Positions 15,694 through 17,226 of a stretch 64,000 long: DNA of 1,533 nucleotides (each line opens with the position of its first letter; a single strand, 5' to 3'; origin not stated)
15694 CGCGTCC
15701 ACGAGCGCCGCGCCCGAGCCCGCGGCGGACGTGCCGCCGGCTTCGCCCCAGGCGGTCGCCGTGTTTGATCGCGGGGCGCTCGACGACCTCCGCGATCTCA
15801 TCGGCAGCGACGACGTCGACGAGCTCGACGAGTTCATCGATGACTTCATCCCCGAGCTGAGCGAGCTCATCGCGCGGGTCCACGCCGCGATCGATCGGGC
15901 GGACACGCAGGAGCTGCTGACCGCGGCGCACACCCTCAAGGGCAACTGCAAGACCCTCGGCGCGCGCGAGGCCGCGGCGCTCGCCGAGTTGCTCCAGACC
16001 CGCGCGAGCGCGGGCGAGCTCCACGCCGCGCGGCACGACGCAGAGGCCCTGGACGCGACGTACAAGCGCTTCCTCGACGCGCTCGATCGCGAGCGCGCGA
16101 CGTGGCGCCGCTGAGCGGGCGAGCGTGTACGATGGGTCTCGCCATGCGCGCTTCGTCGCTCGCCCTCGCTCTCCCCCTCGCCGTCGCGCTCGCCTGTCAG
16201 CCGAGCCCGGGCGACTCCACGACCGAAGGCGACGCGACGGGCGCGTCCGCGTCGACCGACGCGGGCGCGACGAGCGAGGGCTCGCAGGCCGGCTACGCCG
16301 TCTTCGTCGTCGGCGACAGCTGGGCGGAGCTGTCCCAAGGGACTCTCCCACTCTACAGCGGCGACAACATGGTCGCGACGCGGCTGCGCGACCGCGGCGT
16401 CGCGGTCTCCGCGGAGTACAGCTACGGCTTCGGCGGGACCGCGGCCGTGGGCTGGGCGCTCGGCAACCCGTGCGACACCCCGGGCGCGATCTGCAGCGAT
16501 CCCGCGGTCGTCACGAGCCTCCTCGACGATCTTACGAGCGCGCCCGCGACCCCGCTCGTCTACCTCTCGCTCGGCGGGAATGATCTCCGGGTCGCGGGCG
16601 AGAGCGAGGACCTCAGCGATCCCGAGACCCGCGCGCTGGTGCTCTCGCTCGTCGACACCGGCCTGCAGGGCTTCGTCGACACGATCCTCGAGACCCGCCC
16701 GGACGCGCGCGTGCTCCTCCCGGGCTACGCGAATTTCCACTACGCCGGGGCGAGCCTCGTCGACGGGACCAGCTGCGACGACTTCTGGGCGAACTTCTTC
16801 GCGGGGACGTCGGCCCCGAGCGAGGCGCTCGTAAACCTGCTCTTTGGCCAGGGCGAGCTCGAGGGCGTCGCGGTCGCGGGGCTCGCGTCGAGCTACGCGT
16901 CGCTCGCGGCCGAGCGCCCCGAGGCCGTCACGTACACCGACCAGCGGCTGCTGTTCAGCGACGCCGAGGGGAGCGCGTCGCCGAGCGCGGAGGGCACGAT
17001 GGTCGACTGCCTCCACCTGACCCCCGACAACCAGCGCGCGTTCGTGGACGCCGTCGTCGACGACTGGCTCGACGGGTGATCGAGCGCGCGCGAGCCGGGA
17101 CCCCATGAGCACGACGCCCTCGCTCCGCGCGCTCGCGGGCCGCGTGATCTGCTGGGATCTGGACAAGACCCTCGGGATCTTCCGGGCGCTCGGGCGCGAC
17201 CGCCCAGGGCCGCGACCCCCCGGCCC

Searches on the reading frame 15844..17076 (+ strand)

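Call 33: search_protein_families(library=pfam, proteins=[window:15844-17076:+], max_evalue=0.0001)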
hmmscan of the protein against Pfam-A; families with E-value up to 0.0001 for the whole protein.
window:15844-17076:+ (411 aa): 1 family
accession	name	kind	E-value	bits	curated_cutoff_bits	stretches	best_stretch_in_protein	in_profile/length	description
PF13472.12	Lipase_GDSL_2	-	1.7e-05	25.8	32.9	1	156-394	2-173/178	GDSL-like Lipase/Acylhydrolase family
